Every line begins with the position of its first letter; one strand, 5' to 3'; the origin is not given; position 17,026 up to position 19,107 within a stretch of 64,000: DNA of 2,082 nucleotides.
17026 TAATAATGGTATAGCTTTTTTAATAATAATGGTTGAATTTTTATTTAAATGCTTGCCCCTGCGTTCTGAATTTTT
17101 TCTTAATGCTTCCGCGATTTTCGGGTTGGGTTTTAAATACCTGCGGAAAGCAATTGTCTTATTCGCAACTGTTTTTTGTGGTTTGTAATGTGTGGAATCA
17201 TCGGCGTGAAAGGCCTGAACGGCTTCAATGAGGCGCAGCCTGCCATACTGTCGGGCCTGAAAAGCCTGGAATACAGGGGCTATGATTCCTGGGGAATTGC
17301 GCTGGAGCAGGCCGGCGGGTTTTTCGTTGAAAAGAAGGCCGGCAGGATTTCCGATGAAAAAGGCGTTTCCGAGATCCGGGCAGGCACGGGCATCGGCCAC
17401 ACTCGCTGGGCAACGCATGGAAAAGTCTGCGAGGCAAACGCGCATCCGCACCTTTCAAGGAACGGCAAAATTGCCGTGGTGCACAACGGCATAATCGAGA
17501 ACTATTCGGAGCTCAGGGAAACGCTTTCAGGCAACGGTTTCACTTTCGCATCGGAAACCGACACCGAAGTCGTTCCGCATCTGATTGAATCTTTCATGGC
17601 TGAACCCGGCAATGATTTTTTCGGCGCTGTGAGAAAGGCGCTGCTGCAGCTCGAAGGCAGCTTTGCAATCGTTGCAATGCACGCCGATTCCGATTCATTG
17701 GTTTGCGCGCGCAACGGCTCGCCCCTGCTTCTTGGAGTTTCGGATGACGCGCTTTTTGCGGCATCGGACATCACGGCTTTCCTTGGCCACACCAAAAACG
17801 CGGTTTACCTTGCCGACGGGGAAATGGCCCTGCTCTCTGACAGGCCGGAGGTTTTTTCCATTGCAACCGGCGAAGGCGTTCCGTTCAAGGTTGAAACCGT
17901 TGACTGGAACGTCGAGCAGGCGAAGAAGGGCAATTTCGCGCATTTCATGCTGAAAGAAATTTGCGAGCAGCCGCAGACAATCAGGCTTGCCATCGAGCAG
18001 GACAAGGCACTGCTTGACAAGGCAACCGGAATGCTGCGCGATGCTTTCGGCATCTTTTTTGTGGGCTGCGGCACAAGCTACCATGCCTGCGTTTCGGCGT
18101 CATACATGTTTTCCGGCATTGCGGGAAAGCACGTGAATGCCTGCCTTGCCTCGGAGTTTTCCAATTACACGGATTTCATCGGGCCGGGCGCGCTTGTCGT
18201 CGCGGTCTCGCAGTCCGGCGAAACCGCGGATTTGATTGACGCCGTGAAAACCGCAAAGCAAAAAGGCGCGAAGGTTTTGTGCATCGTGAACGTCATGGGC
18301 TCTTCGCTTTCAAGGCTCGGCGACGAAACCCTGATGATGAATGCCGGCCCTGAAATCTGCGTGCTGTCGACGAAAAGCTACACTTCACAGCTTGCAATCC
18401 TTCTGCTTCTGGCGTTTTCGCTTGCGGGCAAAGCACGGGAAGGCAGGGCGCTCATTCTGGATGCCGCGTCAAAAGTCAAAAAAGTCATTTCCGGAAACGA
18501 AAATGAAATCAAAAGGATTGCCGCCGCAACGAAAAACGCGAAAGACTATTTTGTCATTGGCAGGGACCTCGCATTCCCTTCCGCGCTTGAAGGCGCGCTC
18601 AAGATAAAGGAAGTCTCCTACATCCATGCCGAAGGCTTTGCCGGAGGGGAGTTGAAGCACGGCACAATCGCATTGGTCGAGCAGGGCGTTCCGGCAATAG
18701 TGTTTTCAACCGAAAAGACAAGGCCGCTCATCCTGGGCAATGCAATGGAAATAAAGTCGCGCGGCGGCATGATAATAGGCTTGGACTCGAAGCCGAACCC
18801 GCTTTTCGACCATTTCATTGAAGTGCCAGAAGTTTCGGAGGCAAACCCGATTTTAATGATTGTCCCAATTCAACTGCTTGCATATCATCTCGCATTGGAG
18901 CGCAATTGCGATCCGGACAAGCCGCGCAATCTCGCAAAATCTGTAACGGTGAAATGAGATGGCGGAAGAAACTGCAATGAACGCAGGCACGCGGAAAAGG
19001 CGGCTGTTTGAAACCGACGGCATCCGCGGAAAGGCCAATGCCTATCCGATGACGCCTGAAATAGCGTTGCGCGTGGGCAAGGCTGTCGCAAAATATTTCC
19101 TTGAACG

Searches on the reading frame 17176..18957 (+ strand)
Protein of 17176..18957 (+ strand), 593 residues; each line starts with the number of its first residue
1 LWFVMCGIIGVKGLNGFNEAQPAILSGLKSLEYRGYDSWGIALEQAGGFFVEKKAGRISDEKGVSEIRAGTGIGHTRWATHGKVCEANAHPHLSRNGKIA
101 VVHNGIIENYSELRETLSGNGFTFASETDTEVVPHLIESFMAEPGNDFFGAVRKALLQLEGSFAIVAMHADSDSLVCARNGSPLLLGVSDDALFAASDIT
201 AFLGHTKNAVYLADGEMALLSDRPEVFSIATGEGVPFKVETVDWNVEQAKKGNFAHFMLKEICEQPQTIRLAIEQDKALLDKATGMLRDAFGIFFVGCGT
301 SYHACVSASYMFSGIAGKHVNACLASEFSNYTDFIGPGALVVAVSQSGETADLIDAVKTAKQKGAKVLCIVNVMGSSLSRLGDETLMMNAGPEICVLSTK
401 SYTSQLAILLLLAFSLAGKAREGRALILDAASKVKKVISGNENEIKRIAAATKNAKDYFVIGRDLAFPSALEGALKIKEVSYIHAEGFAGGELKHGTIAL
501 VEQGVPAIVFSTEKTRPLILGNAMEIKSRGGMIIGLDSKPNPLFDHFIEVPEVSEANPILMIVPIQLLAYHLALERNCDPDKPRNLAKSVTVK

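Call 64: search_protein_families(library=pfam, proteins=[window:17176-18957:+], max_evalue=0.00001)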
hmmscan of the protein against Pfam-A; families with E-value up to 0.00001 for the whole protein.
window:17176-18957:+ (593 aa): 3 families
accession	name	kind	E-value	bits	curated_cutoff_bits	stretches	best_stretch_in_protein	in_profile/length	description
PF01380.27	SIS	-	3.1e-48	163.3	25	2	286-413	1-129/131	SIS domain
PF13522.11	GATase_6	-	9e-21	74.7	27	1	61-197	3-129/130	Glutamine amidotransferase domain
PF13537.11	GATase_7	-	1.1e-18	67.8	25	1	84-203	8-122/123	Glutamine amidotransferase domain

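Call 67: find_homologous_proteins(query=window:17176-18957:+, max_evalue=1e-50)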
Query window:17176-18957:+ (593 aa): 8000 proteins with E <= 1e-50 among 8000 candidates; the best 120 are listed.
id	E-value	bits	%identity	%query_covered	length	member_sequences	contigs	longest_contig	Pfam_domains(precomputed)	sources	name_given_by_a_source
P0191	0.0e+0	1312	100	99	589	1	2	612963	PF01380.28,PF13522.12,PF13537.12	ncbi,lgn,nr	ncbi:MAG: glutamine--fructose-6-phosphate transaminase (isomerizing) [Candidatus Diapherotrites arch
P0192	0.0e+0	1077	82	99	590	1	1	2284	PF13230.12,PF01380.28,PF13522.12,PF13537.12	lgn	-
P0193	2.6e-234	797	62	99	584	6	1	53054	PF01380.28,PF13522.12,PF13537.12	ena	-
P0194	4.0e-233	793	61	99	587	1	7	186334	PF01380.28,PF13522.12,PF13537.12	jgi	-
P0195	4.3e-233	793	62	99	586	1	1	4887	PF13230.12,PF01380.28,PF13580.12,PF13522.12,PF13537.12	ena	-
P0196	6.0e-233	793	62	99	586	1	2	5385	PF13230.12,PF01380.28,PF13580.12,PF13522.12,PF13537.12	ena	-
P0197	6.2e-233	793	61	99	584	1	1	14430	PF13230.12,PF01380.28,PF13522.12,PF13537.12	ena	-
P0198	2.5e-232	791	61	99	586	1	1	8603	PF01380.28,PF13522.12,PF13537.12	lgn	-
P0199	5.8e-232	789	61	99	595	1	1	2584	PF13230.12,PF01380.28,PF13522.12,PF13537.12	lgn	-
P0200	6.9e-232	789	61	96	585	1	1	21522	PF13230.12,PF01380.28,PF13580.12,PF13522.12,PF13537.12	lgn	-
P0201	2.3e-231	787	61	99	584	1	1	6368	PF13230.12,PF01380.28,PF13522.12,PF13537.12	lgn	-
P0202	3.5e-231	787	62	99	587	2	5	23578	PF01380.28,PF13522.12,PF13537.12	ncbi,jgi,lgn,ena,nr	ncbi:MAG: glutamine--fructose-6-phosphate transaminase (isomerizing) [Candidatus Diapherotrites arch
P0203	2.3e-230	784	61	99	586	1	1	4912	PF13230.12,PF01380.28,PF13580.12,PF13522.12,PF13537.12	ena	-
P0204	9.0e-230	782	61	99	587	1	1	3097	PF13230.12,PF01380.28,PF13580.12,PF13522.12,PF13537.12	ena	-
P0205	1.0e-229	782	62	99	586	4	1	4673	PF13230.12,PF01380.28,PF13580.12,PF13522.12,PF13537.12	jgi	-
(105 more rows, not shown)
